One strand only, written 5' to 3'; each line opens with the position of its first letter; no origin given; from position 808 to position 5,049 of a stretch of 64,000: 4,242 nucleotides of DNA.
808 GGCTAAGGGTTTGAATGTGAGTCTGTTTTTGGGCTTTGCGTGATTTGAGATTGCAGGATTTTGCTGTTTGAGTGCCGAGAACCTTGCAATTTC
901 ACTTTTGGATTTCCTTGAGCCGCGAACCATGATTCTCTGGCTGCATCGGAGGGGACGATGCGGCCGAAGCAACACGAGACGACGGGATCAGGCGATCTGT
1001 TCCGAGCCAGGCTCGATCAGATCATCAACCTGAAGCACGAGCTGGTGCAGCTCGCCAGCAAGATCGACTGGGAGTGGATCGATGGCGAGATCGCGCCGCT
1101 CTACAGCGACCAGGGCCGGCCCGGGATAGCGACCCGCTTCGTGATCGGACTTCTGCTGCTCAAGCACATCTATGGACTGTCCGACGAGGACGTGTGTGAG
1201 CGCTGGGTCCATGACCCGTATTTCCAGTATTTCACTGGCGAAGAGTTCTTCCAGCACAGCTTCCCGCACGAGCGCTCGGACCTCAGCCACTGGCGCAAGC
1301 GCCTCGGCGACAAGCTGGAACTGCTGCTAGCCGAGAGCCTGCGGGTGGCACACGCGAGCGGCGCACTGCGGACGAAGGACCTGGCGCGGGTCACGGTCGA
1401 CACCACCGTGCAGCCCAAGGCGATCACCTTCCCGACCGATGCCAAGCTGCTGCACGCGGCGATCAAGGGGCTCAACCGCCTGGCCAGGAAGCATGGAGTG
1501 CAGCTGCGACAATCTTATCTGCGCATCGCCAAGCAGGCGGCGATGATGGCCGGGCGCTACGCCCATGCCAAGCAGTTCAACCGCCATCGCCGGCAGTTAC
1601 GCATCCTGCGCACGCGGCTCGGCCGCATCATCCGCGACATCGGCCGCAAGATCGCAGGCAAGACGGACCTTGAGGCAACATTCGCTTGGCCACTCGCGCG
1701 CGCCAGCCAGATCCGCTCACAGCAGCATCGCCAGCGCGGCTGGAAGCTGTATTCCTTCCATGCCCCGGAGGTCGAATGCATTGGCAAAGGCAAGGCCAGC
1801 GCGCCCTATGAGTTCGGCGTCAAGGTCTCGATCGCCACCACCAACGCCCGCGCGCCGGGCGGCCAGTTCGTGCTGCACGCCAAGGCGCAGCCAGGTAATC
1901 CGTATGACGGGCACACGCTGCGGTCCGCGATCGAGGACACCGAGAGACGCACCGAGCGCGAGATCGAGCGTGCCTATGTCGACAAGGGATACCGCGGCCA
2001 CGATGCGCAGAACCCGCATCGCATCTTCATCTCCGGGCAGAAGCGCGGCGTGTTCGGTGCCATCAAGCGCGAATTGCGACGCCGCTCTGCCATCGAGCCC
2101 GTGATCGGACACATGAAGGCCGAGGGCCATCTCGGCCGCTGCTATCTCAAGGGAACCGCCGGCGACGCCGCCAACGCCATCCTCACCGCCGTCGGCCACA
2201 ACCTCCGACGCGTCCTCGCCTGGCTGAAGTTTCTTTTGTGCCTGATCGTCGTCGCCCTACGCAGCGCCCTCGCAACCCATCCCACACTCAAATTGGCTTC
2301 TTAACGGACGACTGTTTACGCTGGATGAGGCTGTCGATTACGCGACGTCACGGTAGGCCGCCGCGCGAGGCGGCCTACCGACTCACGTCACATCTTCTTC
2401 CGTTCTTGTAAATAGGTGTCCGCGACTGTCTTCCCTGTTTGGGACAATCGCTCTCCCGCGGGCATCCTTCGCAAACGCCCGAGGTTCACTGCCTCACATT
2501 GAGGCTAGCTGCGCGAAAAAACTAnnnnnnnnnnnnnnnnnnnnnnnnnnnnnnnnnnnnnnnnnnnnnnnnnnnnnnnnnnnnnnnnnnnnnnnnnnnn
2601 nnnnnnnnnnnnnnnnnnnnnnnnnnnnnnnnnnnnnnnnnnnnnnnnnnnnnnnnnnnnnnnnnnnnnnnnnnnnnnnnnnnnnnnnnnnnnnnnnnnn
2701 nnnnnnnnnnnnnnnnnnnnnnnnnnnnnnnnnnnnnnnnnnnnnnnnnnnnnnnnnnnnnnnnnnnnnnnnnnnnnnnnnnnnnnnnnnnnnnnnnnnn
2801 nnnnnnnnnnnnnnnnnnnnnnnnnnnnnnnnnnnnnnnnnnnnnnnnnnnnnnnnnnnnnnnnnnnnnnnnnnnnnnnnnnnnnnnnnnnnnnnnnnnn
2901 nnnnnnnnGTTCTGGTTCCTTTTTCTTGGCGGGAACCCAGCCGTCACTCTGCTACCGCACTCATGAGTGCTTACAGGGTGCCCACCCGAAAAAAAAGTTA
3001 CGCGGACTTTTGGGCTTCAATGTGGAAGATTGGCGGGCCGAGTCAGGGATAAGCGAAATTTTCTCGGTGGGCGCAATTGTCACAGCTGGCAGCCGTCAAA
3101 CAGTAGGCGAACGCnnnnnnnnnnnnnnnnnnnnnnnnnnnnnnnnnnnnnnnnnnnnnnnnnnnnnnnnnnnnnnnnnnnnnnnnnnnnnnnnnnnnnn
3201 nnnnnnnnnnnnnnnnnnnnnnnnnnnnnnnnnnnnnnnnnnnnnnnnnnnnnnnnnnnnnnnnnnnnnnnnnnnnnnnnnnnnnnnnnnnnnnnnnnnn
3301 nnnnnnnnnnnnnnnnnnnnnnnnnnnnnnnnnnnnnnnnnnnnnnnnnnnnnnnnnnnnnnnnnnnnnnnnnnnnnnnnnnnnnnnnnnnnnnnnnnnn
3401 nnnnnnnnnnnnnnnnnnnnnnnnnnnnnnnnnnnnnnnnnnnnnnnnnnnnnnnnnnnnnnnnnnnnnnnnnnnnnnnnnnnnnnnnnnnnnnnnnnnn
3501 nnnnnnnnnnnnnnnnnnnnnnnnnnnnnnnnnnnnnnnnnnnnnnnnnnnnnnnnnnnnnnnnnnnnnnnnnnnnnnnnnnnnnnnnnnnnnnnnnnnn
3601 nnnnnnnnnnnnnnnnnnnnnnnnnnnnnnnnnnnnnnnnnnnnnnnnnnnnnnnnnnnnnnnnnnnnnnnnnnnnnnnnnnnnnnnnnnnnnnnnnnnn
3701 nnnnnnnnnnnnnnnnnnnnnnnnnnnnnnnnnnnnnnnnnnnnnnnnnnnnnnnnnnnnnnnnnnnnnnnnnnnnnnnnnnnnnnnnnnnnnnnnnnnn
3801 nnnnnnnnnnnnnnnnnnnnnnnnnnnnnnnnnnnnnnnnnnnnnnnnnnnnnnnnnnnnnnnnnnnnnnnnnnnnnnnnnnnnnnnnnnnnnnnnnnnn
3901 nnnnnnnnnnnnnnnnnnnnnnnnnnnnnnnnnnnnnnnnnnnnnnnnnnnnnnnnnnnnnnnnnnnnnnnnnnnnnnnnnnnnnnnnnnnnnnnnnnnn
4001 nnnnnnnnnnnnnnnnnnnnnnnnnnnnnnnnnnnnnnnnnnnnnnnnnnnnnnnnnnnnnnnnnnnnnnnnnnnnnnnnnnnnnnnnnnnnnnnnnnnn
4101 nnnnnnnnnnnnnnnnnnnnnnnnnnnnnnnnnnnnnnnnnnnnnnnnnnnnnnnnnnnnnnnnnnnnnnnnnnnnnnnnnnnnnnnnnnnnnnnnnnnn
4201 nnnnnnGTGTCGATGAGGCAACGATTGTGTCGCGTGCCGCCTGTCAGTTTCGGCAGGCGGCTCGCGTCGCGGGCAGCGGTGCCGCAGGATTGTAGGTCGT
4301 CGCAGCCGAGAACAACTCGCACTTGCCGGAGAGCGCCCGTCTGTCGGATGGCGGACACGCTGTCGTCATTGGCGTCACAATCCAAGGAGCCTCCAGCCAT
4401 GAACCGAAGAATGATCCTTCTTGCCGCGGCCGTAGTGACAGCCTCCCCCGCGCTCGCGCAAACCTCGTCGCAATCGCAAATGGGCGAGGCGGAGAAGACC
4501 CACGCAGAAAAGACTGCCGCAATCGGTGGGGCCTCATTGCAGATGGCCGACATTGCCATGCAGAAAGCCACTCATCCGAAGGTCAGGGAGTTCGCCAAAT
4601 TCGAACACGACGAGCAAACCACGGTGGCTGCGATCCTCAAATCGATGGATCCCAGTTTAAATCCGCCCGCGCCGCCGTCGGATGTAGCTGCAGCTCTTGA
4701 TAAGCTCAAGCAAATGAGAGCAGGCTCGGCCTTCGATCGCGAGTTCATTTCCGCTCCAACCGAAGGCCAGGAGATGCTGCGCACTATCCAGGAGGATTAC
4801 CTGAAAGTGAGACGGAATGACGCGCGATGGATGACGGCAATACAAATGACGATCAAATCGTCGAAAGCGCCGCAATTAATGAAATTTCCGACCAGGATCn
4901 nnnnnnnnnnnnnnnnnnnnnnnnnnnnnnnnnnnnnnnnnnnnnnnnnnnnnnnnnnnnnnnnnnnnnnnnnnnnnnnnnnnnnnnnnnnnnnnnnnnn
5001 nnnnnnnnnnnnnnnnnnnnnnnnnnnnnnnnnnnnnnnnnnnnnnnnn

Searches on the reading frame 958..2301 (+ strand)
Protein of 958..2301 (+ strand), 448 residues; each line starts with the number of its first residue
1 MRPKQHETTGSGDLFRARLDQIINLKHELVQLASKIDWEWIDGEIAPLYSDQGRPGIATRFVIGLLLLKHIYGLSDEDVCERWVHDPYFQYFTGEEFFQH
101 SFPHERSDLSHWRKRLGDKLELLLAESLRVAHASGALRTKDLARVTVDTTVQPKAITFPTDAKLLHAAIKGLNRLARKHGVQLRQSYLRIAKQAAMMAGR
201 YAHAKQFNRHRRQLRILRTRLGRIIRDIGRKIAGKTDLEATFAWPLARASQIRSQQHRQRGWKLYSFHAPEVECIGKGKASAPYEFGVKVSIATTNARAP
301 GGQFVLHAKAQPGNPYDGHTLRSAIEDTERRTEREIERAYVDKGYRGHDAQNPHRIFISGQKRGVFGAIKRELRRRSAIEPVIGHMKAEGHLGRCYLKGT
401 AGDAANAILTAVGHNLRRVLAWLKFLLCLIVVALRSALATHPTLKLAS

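Call 43: search_protein_families(library=pfam, proteins=[window:958-2301:+], max_evalue=0.001)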
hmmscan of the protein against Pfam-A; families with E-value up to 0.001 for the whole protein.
window:958-2301:+ (448 aa): 3 families
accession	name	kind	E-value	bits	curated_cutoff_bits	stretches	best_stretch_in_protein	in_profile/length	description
PF05598.16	DUF772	-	5e-15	55.7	23.1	1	53-126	1-73/74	Transposase domain (DUF772)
PF13751.12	DDE_Tnp_1_6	-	8.1e-06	26.6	25.1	1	370-419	74-124/125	Transposase DDE domain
PF01609.27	DDE_Tnp_1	-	1.3e-05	25.5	23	1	276-416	28-200/200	Transposase DDE domain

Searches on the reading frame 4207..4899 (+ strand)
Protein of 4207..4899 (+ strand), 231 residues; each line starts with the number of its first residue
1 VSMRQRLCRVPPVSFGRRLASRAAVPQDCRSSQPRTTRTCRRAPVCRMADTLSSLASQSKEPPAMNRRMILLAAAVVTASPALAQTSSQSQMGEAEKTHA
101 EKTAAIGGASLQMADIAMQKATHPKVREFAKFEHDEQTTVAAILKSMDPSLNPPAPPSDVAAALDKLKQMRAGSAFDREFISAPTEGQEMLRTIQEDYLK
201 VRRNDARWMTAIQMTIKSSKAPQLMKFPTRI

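Call 65: search_protein_families(library=pfam, proteins=[window:4207-4899:+], max_evalue=0.001)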
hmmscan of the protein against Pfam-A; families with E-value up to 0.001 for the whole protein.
window:4207-4899:+ (231 aa): 1 family
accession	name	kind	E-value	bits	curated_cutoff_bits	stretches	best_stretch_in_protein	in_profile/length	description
PF13628.12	DUF4142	-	5.9e-09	36.7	27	1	96-192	3-102/138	Domain of unknown function (DUF4142)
